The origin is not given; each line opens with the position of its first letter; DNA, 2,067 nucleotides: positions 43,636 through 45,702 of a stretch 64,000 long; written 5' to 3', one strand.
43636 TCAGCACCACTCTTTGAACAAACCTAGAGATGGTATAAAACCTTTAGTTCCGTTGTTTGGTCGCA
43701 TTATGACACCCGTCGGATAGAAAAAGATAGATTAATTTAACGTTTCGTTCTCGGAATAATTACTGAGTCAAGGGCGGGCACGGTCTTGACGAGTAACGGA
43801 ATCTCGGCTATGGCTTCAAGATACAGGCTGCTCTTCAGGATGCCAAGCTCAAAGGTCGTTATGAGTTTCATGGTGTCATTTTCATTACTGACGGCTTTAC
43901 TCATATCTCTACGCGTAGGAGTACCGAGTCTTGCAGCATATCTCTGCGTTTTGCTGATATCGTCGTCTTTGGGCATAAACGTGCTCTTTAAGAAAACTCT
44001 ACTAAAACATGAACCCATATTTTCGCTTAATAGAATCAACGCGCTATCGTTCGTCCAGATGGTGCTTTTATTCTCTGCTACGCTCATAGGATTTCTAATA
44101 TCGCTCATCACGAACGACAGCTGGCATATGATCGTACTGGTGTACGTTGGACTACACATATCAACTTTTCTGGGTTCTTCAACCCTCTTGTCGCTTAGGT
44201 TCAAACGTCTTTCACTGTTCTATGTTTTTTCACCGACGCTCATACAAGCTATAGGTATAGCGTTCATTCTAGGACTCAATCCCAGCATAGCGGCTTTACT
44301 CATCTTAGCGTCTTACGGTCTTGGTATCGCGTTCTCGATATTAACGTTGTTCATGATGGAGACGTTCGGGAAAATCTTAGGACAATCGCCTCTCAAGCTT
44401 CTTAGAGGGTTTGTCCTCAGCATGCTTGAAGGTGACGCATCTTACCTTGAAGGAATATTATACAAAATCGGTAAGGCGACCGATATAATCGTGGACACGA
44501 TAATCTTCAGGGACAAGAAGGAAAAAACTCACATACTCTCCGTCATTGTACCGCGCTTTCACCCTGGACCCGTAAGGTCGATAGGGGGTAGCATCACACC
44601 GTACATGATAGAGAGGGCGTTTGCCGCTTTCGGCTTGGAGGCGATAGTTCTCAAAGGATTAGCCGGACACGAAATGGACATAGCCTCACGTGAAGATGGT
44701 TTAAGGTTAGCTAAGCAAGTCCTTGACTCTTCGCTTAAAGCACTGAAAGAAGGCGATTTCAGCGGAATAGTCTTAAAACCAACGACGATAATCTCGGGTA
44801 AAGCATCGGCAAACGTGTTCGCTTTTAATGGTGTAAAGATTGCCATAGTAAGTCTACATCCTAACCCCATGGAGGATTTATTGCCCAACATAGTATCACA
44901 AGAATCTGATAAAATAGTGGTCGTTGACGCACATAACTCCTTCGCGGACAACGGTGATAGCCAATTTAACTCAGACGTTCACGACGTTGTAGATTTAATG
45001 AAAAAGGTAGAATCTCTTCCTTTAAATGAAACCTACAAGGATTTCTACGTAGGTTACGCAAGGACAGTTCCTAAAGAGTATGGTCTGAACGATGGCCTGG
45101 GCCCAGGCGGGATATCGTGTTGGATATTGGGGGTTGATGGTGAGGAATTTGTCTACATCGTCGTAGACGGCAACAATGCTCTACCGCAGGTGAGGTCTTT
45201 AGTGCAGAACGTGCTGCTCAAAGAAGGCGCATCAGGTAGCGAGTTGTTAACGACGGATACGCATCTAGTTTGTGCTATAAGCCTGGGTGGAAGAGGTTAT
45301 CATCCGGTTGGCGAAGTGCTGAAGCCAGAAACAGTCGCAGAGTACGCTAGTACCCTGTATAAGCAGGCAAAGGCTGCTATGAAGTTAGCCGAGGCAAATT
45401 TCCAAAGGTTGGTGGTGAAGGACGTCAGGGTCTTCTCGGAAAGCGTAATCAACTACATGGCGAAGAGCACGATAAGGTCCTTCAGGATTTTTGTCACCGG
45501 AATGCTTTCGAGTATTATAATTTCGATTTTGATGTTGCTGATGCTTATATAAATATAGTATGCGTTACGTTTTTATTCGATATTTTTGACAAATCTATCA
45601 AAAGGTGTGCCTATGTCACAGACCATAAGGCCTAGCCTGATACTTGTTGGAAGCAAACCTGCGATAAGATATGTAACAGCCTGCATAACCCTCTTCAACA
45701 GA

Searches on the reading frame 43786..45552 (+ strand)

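Call 79: search_protein_families(library=pfam, proteins=[window:43786-45552:+], max_evalue=0.00001)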
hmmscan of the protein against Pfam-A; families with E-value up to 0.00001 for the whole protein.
window:43786-45552:+ (588 aa): 1 family
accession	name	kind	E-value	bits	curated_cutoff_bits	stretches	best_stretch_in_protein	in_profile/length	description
PF09843.14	DUF2070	-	6.7e-88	295.8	30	1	10-582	2-559/561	Predicted membrane protein (DUF2070)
